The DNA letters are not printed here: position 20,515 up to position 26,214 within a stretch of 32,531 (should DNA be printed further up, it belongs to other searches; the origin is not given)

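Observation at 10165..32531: Giant ORF with unusual architecture: TM anchor, LamG triad, then about 59 Kre9/KNH-like Ig domains, still open at the contig end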

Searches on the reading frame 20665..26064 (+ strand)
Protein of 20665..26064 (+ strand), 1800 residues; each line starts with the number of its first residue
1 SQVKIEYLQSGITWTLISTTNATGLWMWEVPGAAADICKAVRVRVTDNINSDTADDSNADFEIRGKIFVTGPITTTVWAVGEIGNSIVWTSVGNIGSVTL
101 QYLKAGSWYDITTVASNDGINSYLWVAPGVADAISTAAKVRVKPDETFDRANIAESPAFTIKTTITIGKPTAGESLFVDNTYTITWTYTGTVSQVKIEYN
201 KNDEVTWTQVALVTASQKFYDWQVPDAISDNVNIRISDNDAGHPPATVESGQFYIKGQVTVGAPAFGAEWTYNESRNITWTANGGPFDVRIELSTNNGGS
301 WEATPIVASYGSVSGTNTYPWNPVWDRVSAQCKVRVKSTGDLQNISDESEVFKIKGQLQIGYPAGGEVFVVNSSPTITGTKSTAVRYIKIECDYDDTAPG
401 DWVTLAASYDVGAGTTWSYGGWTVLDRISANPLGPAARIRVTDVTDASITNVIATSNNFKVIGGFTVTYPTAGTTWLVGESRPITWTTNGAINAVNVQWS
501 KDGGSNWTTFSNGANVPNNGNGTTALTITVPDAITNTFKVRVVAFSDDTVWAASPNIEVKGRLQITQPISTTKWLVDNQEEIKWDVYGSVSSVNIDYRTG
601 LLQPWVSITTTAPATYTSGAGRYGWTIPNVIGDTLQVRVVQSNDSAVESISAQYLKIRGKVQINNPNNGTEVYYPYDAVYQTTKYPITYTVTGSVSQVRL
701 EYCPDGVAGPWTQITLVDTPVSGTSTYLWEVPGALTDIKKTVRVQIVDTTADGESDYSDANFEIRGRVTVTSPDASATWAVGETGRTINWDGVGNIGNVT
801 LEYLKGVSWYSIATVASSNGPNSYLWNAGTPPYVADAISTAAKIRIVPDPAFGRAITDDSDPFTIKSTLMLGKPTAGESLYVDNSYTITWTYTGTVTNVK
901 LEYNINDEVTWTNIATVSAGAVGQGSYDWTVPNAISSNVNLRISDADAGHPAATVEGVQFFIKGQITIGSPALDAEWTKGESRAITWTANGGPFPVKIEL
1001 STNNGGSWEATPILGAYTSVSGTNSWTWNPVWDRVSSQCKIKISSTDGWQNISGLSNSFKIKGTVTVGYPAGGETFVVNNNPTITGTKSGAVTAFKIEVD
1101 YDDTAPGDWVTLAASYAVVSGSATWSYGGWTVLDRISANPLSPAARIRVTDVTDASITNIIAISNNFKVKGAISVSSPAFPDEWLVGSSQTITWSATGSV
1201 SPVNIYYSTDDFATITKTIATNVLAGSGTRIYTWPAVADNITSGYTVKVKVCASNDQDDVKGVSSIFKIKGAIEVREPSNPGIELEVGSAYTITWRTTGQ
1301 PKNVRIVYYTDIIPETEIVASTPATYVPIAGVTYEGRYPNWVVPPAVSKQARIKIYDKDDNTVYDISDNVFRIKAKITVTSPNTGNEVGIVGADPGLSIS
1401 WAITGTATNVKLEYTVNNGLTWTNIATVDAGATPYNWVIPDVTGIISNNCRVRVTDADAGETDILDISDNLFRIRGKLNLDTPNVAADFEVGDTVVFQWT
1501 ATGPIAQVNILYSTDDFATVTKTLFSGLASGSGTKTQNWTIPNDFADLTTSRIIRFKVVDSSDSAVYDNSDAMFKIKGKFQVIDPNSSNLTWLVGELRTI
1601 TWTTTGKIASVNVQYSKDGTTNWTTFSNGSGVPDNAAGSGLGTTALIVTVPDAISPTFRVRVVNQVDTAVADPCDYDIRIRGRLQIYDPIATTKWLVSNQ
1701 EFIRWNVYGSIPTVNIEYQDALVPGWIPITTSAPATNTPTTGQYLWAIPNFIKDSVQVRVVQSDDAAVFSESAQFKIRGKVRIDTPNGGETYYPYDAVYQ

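Call 7: search_protein_families(library=pfam, proteins=[window:20665-26064:+], max_evalue=1)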
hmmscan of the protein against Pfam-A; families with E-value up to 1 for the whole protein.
window:20665-26064:+ (1800 aa): 6 families
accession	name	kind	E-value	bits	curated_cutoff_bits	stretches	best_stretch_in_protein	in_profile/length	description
PF21471.3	Reelin_subrepeat-B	-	2.9e-08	34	27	1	1408-1433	58-83/127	Reelin subrepeat B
PF10342.15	Kre9_KNH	-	0.00054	21.1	24.6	3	873-940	1-70/94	Kre9/KNH-like N-terminal Ig-like domain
PF00207.28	A2M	-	0.021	15.1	21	1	519-560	11-53/92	Alpha-2-macroglobulin family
PF24991.2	Ig_NUP210_4th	-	0.065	13.4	25.2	0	1341-1377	4-38/79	NUP210 forth Ig-like domain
PF03174.19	CHB_HEX_C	-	0.12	12.8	23.6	0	1611-1628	35-52/76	Chitobiase/beta-hexosaminidase C-terminal domain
PF00017.30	SH2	-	0.36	11.4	21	0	179-206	33-60/77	SH2 domain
